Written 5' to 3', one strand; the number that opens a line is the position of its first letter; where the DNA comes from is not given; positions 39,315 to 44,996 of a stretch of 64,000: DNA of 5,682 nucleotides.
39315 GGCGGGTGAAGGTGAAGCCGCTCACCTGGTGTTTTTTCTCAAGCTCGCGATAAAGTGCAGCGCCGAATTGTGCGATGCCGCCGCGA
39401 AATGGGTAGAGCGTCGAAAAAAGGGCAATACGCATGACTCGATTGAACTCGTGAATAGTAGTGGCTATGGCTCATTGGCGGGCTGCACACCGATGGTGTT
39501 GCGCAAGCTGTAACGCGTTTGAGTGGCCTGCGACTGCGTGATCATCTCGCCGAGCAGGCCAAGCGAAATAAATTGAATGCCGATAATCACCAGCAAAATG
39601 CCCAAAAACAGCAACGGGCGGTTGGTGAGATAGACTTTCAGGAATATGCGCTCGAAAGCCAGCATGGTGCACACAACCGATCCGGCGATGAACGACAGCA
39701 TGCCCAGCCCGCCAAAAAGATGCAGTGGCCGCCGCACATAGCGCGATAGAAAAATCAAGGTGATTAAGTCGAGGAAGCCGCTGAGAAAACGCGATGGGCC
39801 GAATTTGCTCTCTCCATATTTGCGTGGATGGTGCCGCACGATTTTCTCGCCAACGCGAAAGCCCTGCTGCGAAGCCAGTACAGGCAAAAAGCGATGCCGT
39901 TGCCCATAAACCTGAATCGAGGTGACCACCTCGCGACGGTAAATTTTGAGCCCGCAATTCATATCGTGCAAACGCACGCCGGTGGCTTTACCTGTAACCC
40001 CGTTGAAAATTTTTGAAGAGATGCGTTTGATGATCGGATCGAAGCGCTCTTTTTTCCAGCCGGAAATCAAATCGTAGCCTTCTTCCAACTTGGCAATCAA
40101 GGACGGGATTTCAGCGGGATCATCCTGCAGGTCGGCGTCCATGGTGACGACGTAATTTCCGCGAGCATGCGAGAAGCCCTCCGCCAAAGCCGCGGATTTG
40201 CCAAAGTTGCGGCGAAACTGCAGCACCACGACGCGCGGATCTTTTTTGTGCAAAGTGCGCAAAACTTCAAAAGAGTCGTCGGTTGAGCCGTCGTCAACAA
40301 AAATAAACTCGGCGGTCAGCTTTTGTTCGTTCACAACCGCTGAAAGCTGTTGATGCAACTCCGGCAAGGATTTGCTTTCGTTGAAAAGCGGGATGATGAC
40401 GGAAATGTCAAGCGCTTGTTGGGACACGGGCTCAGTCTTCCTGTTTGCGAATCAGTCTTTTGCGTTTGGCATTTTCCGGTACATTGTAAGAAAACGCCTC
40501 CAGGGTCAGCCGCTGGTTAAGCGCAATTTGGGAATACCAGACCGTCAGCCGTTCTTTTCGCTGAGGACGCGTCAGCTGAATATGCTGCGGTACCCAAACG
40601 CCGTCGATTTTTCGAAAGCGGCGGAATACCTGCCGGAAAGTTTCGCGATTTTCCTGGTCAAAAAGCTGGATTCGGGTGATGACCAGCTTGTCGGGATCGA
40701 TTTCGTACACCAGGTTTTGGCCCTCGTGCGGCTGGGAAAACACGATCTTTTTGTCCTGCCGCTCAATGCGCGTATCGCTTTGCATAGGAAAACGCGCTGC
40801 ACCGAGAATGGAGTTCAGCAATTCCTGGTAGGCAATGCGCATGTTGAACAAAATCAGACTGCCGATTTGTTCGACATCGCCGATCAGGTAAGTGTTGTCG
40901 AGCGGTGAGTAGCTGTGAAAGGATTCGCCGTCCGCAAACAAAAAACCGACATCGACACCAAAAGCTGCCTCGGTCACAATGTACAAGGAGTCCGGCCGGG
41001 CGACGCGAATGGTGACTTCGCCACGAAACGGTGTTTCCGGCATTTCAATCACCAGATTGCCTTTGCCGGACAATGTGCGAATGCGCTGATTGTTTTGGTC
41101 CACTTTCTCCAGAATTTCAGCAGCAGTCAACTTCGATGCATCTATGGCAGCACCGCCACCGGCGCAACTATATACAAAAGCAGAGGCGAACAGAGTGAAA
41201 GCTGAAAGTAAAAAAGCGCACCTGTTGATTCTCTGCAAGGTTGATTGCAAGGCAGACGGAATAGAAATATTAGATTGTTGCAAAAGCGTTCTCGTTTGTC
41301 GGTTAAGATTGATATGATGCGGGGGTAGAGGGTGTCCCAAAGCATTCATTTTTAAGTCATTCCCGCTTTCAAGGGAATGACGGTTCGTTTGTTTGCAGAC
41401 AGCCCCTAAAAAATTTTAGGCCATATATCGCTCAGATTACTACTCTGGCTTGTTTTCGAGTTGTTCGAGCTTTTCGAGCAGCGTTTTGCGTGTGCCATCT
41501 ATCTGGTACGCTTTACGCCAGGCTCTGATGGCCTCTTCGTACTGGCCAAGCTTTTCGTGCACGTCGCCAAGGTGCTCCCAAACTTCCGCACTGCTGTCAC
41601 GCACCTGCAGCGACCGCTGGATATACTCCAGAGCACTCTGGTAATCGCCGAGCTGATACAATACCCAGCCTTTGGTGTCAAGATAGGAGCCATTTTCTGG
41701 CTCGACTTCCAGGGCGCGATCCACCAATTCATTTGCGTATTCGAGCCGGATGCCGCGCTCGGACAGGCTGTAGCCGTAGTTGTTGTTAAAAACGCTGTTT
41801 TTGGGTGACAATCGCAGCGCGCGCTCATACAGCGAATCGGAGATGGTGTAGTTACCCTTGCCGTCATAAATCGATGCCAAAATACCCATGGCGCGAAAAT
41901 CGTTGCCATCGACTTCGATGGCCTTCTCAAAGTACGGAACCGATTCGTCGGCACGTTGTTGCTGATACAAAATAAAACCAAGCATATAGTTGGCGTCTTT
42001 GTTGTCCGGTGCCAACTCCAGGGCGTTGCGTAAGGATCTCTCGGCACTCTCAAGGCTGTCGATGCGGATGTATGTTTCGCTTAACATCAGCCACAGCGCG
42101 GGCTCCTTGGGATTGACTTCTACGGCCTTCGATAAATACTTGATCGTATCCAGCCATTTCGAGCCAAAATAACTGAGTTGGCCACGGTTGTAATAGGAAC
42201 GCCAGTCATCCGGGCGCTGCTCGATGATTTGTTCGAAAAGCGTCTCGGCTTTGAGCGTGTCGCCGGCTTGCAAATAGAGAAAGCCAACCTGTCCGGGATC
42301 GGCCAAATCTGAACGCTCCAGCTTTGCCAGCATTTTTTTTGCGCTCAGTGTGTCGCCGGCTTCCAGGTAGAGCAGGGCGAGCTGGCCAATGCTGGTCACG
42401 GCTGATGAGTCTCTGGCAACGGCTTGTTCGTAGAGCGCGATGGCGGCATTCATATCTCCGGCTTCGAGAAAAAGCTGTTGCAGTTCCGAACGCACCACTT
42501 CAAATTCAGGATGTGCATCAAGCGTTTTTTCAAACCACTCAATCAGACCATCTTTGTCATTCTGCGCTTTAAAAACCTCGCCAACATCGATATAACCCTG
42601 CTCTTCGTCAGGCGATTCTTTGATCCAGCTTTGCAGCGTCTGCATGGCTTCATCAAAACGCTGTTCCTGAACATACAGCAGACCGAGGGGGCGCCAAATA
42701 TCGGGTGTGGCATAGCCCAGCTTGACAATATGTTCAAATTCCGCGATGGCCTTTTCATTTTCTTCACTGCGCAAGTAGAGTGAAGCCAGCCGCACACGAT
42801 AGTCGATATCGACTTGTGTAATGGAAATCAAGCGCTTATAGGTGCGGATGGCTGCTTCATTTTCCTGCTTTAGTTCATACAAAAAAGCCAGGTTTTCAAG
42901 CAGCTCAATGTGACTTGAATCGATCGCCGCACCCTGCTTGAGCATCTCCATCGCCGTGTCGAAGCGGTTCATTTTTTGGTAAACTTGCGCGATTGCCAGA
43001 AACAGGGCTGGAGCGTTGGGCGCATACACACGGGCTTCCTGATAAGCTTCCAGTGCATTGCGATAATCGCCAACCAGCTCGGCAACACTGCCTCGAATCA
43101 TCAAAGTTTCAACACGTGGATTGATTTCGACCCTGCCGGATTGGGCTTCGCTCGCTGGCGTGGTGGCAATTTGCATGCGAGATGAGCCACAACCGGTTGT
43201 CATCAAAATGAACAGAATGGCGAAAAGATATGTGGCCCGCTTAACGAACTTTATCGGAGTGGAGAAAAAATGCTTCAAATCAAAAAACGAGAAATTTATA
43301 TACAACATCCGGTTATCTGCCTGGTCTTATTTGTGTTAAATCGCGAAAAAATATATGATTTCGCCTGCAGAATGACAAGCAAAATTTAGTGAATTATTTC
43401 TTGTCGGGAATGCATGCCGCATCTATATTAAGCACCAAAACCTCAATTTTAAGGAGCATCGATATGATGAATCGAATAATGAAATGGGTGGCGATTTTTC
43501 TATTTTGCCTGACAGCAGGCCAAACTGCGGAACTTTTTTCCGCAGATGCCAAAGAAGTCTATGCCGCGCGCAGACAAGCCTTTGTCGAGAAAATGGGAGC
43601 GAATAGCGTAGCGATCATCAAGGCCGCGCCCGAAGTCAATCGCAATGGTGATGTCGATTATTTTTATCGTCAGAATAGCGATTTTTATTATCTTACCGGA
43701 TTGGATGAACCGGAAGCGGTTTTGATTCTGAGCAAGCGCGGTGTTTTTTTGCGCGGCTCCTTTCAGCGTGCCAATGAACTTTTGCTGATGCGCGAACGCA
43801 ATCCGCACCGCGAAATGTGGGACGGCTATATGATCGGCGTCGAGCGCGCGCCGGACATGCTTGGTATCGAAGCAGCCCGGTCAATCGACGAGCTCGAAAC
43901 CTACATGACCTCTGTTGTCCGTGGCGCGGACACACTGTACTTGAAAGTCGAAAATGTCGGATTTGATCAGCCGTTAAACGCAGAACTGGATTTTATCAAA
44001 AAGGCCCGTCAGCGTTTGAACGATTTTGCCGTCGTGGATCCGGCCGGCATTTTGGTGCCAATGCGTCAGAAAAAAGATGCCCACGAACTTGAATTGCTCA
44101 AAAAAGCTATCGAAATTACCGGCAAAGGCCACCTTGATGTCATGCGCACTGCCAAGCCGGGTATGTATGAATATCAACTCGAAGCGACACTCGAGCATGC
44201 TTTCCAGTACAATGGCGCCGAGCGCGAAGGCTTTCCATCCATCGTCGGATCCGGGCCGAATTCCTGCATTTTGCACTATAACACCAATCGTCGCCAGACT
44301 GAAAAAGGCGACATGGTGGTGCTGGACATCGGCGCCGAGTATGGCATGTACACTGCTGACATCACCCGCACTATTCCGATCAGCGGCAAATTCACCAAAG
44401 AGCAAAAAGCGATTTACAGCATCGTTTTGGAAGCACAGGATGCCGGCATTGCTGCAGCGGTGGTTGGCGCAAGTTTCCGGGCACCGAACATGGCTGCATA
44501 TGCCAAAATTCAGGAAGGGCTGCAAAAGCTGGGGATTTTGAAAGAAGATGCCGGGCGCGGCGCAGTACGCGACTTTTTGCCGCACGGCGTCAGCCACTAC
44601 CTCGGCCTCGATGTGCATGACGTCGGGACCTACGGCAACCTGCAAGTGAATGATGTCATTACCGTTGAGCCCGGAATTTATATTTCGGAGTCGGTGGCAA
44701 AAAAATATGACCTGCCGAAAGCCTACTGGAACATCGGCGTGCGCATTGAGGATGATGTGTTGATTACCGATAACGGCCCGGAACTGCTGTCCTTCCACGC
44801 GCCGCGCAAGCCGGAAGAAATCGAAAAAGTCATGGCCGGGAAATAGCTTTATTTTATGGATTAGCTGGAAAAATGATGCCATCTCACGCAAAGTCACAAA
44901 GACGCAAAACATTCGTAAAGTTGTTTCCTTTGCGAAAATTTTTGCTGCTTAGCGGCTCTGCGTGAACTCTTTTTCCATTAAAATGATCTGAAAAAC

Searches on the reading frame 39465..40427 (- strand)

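Call 63: search_protein_families(library=pfam, proteins=[window:39465-40427:-], max_evalue=0.0001)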
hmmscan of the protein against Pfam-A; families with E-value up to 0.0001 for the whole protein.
window:39465-40427:- (320 aa): 3 families
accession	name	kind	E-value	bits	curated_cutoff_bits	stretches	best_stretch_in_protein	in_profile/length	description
PF00535.33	Glycos_transf_2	-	2.7e-32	112.4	23.3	1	9-168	1-164/168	Glycosyl transferase family 2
PF10111.15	Glyco_tranf_2_2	-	1.9e-08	34.6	27.3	1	9-99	1-91/276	Glycosyltransferase like family 2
PF13641.12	Glyco_tranf_2_3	-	4.2e-06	27.4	27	1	8-108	3-105/230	Glycosyltransferase like family 2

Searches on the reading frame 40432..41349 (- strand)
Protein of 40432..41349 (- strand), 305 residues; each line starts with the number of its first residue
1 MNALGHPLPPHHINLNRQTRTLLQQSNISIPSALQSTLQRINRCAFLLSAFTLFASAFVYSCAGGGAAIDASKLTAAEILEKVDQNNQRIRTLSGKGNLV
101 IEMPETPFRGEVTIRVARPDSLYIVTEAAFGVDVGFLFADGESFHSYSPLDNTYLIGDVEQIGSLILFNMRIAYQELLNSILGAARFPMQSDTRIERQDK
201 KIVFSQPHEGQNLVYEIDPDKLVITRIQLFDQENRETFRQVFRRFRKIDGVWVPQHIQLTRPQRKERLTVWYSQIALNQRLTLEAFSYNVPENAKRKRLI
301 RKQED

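Call 63: search_protein_families(library=pfam, proteins=[window:40432-41349:-], max_evalue=0.0001)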
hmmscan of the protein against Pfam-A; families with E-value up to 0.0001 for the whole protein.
window:40432-41349:- (305 aa): 2 families
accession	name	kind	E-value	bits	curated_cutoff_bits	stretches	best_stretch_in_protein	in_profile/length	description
PF14125.13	DUF4292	-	1.7e-23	83.8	23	1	89-296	3-208/209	Domain of unknown function (DUF4292)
PF17131.11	LolA_like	-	3.8e-06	27.1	30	1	190-287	76-178/184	Outer membrane lipoprotein-sorting protein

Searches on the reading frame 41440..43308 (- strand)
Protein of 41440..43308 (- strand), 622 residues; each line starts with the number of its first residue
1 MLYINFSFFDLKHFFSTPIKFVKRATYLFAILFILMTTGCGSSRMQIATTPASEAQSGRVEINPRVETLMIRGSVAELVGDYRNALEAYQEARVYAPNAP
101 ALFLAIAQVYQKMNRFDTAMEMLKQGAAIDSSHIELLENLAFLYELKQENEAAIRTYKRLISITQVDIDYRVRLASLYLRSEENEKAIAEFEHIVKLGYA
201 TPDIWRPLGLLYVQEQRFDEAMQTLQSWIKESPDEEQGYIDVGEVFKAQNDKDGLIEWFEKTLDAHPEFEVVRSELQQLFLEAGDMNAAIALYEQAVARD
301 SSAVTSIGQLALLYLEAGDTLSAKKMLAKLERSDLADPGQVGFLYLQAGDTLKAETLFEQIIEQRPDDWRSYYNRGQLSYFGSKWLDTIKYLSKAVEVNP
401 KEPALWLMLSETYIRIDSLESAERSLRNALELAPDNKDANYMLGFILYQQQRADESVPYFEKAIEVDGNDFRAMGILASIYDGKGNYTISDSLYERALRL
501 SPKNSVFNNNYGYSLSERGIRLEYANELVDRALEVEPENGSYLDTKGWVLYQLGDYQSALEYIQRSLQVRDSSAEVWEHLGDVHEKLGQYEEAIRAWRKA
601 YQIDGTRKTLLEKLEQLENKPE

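Call 63: search_protein_families(library=pfam, proteins=[window:41440-43308:-], max_evalue=0.0001)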
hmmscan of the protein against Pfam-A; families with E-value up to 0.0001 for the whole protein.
window:41440-43308:- (622 aa): 30 families (the best 25 are shown)
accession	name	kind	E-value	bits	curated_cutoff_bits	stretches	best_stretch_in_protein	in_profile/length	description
PF13181.12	TPR_8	-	1.4e-49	162.4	25.7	0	439-469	3-33/34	Tetratricopeptide repeat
PF07719.23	TPR_2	-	6.4e-48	157.4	27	1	574-604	1-31/34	Tetratricopeptide repeat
PF00515.34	TPR_1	-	3.5e-43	144.1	27.8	1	574-604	1-31/34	Tetratricopeptide repeat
PF14559.12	TPR_19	-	5.1e-43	145.7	25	3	80-131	5-56/68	Tetratricopeptide repeat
PF13432.12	TPR_16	-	9.5e-41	138.3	32.7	3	546-602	3-59/65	Tetratricopeptide repeat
PF13428.12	TPR_14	-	5.1e-39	129.1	23.5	0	403-444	1-42/44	Tetratricopeptide repeat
PF13431.12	TPR_17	-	5.4e-38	126.5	24.4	0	493-519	1-27/34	Tetratricopeptide repeat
PF13414.12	TPR_11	-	2.5e-31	107.5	26.8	0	549-588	3-42/42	TPR repeat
PF13424.12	TPR_12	-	6.2e-31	106.9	30.1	1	441-501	7-75/77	Tetratricopeptide repeat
PF23914.1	TPR_CcmH_CycH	-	8.8e-30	104.1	42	3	396-504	43-154/158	Cytochrome c-type biogenesis protein H TPR domain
PF13176.12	TPR_7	-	1.1e-29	100.3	27.9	0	577-601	2-26/36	Tetratricopeptide repeat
PF13371.12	TPR_9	-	3.4e-25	88.3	35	1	176-237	3-64/73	Tetratricopeptide repeat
PF13174.12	TPR_6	-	4e-21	74.6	26.3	0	342-367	7-32/33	Tetratricopeptide repeat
PF12895.13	ANAPC3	-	6.9e-20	71.6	27.2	1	528-598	11-80/82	Anaphase-promoting complex, cyclosome, subunit 3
PF25063.1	ARM_TT21_C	-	2.4e-18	67.2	35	1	552-608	107-163/209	Tetratricopeptide repeat protein 21 C-terminal ARM domain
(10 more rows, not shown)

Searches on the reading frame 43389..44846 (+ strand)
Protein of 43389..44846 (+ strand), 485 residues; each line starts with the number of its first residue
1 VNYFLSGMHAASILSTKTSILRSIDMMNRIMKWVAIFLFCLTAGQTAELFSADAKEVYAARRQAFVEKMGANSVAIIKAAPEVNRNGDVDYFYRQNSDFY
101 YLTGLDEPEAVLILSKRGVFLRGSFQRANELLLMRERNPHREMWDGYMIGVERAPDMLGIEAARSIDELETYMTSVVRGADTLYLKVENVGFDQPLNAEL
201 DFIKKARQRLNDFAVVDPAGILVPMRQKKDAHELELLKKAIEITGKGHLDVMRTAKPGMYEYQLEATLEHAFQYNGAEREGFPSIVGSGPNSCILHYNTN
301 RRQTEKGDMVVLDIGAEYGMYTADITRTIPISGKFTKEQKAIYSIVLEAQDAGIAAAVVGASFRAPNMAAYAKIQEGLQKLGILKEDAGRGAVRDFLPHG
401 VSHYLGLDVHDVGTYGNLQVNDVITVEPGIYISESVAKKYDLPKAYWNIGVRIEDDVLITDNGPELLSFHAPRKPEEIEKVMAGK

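Call 63: search_protein_families(library=pfam, proteins=[window:43389-44846:+], max_evalue=0.0001)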
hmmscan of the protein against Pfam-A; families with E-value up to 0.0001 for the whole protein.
window:43389-44846:+ (485 aa): 2 families
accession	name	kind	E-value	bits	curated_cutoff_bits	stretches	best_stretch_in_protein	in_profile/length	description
PF00557.29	Peptidase_M24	-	3.1e-56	190.9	23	1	235-461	1-208/208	Metallopeptidase family M24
PF05195.22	AMP_N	-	3.2e-35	120.9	24.6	1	58-184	1-121/121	Aminopeptidase P, N-terminal domain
